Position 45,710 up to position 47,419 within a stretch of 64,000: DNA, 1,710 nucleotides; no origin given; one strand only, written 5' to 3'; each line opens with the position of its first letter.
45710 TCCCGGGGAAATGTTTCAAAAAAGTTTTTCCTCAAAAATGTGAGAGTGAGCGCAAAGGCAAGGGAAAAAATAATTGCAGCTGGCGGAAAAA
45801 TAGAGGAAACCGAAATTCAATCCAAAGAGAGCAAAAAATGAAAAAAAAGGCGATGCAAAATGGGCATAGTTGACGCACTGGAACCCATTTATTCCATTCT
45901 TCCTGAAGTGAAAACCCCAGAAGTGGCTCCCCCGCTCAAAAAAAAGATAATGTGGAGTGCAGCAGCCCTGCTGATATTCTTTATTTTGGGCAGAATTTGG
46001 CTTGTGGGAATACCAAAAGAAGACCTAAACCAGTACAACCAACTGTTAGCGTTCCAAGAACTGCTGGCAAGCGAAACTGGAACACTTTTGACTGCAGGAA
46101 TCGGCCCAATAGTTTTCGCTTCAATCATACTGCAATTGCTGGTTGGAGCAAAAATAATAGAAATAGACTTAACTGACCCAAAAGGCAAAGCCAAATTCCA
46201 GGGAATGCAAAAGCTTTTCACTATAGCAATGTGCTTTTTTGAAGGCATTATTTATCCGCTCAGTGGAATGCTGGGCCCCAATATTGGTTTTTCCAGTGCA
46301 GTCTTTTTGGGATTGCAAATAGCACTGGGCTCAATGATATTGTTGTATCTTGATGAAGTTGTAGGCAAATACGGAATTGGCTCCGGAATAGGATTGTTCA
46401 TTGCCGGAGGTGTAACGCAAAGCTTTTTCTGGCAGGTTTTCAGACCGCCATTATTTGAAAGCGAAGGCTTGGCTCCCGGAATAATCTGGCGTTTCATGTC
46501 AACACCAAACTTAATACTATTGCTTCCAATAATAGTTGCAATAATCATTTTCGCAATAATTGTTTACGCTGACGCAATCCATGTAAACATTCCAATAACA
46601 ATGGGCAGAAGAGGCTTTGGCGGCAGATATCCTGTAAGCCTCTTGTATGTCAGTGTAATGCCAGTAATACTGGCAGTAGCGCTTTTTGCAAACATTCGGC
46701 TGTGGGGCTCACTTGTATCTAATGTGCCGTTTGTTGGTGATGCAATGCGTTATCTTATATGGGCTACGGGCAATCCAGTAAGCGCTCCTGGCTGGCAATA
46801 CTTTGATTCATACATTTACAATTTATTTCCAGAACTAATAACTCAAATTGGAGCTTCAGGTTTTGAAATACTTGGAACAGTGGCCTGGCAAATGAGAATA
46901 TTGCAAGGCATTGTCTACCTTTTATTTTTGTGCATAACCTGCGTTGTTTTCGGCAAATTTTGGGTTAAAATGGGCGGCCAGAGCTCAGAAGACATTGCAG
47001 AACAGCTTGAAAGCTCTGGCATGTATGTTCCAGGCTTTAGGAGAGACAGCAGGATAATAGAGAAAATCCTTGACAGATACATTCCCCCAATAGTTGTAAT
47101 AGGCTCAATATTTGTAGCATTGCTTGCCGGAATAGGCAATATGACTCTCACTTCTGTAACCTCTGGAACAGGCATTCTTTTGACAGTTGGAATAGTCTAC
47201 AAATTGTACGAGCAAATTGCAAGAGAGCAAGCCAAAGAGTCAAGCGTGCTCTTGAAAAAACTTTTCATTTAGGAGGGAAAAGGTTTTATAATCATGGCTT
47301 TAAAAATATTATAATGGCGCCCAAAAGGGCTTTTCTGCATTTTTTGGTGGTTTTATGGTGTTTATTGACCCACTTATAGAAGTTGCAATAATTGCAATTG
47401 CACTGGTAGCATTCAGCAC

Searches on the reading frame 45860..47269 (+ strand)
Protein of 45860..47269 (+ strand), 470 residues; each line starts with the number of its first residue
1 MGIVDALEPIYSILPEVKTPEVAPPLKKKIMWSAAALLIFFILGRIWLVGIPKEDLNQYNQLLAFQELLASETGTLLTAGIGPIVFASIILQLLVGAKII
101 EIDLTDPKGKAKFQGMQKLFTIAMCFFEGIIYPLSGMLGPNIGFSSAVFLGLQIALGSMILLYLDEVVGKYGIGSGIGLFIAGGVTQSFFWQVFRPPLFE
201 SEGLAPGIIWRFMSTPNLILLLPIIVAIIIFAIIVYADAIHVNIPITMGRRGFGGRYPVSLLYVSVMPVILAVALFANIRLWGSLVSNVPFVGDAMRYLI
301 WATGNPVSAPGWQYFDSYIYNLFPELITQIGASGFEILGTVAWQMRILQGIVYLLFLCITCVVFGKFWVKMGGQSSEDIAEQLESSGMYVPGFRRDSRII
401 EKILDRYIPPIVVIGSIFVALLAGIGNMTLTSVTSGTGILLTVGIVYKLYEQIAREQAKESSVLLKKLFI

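Call 3: search_protein_families(library=pfam, proteins=[window:45860-47269:+], max_evalue=1)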
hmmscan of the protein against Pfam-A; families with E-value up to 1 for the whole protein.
window:45860-47269:+ (470 aa): 2 families
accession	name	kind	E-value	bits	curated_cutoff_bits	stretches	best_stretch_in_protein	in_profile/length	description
PF00344.25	SecY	-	2.2e-62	211.6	32.2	1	75-450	1-306/306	SecY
PF04923.17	Ninjurin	-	0.61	10.5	26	1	84-125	46-90/102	Ninjurin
